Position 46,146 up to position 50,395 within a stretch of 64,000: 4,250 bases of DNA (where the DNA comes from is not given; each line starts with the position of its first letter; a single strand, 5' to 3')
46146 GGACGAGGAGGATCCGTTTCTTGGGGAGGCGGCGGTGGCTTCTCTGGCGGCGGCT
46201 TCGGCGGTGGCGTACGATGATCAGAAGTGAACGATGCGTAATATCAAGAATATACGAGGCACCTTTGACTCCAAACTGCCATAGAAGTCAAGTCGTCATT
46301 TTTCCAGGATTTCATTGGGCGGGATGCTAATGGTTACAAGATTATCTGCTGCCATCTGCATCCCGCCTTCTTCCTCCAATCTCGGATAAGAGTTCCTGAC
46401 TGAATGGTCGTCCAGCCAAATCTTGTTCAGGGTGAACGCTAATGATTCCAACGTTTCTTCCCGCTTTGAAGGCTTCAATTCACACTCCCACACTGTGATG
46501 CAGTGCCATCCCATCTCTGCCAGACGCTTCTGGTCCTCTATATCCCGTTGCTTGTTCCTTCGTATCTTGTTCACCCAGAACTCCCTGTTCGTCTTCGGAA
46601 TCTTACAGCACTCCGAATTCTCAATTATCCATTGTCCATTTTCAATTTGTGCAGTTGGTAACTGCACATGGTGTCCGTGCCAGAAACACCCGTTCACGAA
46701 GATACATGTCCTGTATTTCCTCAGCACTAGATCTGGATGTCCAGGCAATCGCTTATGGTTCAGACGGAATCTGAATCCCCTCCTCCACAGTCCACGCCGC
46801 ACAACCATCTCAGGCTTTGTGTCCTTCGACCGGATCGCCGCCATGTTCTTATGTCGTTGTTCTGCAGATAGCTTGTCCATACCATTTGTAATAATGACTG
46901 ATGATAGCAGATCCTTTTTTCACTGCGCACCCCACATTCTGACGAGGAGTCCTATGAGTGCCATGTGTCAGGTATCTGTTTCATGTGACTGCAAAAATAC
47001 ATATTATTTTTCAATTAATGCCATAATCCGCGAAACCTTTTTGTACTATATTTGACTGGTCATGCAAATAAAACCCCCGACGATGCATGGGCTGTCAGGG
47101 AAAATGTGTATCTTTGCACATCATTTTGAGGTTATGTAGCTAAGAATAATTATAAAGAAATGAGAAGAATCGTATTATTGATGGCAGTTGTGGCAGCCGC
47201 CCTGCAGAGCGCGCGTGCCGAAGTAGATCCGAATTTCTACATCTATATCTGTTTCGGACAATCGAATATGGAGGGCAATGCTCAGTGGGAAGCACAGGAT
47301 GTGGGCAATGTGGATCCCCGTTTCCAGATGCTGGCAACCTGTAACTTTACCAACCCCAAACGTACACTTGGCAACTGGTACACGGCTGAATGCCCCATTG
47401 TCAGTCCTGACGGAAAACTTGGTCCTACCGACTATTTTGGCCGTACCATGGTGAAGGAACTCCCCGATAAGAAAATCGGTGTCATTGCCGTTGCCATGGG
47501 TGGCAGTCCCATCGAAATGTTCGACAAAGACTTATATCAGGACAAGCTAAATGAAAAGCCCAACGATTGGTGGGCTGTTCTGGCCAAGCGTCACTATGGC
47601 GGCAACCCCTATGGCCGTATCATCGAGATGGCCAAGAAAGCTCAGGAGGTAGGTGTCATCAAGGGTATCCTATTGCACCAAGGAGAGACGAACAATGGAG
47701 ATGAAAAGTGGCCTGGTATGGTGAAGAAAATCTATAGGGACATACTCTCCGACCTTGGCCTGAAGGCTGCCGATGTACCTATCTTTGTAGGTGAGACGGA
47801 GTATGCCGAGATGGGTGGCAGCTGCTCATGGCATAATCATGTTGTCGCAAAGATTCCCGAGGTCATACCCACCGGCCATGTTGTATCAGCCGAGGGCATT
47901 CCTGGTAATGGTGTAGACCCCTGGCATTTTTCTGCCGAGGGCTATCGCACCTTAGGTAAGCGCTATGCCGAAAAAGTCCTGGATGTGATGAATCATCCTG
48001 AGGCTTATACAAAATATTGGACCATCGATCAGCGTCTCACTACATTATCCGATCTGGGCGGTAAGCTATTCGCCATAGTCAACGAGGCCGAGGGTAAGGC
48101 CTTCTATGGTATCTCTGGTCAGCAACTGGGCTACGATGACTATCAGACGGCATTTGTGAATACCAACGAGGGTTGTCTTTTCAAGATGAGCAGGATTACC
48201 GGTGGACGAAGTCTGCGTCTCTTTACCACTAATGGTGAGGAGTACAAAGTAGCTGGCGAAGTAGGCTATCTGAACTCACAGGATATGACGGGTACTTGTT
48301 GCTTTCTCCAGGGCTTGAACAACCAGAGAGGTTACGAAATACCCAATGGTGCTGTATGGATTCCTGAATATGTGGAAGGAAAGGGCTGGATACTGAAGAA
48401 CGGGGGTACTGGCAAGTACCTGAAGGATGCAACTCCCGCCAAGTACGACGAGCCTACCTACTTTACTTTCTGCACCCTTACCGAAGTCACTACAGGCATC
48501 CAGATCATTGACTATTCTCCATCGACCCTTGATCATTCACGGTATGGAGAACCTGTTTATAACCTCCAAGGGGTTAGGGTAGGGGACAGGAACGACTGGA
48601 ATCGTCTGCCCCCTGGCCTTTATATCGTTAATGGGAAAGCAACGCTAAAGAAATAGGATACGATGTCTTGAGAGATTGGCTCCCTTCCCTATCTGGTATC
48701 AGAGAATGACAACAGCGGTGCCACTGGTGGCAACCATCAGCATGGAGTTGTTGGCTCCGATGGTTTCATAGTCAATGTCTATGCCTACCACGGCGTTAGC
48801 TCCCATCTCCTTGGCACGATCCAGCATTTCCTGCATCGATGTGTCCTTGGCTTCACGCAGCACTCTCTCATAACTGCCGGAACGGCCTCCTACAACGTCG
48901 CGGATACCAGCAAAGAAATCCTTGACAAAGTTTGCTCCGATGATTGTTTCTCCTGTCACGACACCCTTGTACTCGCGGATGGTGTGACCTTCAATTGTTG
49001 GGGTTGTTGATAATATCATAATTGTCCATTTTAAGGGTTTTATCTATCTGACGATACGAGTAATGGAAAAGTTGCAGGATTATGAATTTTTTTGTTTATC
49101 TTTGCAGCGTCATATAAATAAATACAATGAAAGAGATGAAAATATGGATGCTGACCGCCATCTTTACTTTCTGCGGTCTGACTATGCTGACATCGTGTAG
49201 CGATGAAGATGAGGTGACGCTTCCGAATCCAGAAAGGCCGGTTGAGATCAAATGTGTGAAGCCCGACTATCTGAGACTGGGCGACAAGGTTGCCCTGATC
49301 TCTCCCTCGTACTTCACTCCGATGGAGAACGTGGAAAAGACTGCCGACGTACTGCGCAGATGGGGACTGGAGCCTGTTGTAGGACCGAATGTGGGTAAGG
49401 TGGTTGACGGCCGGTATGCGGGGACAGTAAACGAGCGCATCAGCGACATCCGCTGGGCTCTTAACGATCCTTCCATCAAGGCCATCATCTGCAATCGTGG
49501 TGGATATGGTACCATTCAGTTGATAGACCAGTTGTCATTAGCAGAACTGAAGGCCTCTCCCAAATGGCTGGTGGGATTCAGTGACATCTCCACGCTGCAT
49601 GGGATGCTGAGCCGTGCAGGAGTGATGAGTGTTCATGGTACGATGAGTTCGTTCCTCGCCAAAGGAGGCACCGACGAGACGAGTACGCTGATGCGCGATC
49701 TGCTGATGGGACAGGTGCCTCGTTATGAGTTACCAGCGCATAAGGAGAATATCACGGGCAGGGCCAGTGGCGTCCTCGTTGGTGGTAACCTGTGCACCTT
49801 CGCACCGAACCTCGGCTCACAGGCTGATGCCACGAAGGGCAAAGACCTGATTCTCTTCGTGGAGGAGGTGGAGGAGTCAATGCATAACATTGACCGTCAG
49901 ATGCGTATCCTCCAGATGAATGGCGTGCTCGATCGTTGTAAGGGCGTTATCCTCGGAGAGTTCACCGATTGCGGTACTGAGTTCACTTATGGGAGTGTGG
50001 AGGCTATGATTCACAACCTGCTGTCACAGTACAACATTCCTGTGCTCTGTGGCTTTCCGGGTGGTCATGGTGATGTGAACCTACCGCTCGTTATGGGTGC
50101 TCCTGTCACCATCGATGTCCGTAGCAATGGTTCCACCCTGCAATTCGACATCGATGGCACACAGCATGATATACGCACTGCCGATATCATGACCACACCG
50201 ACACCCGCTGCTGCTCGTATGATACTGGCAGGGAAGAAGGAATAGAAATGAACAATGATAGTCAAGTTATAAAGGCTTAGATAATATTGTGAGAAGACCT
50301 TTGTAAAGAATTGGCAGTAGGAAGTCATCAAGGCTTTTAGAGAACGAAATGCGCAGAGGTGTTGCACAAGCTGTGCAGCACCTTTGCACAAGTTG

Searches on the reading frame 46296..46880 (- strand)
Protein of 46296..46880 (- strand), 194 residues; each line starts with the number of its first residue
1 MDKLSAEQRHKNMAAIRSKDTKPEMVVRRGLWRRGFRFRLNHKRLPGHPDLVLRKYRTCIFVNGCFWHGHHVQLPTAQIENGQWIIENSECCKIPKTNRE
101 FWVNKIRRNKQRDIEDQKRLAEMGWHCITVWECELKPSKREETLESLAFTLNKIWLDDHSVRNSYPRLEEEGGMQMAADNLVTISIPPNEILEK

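Call 19: search_protein_families(library=pfam, proteins=[window:46296-46880:-], max_evalue=0.001)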
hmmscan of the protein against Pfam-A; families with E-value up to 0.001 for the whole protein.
window:46296-46880:- (194 aa): 1 family
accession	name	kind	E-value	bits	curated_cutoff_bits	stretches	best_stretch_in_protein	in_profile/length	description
PF03852.21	Vsr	-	1.9e-31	108.2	27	1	1-73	1-73/74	DNA mismatch endonuclease Vsr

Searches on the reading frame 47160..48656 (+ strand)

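Call 19: search_protein_families(library=pfam, proteins=[window:47160-48656:+], max_evalue=0.001)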
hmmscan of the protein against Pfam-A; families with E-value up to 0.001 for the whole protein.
window:47160-48656:+ (498 aa): 1 family
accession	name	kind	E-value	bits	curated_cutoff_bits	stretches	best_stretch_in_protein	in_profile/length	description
PF03629.24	SASA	-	6.5e-30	104.8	24.8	1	26-274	2-225/226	Carbohydrate esterase, sialic acid-specific acetylesterase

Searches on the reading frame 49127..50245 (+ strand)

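Call 19: search_protein_families(library=pfam, proteins=[window:49127-50245:+], max_evalue=0.001)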
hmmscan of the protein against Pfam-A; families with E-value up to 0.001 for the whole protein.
window:49127-50245:+ (372 aa): 2 families
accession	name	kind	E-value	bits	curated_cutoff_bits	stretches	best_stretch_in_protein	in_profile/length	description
PF02016.21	Peptidase_S66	-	1.3e-32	113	25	1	55-171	1-121/121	LD-carboxypeptidase N-terminal domain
PF17676.7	Peptidase_S66C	-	7.1e-28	98.1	23.7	1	214-329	1-120/120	LD-carboxypeptidase C-terminal domain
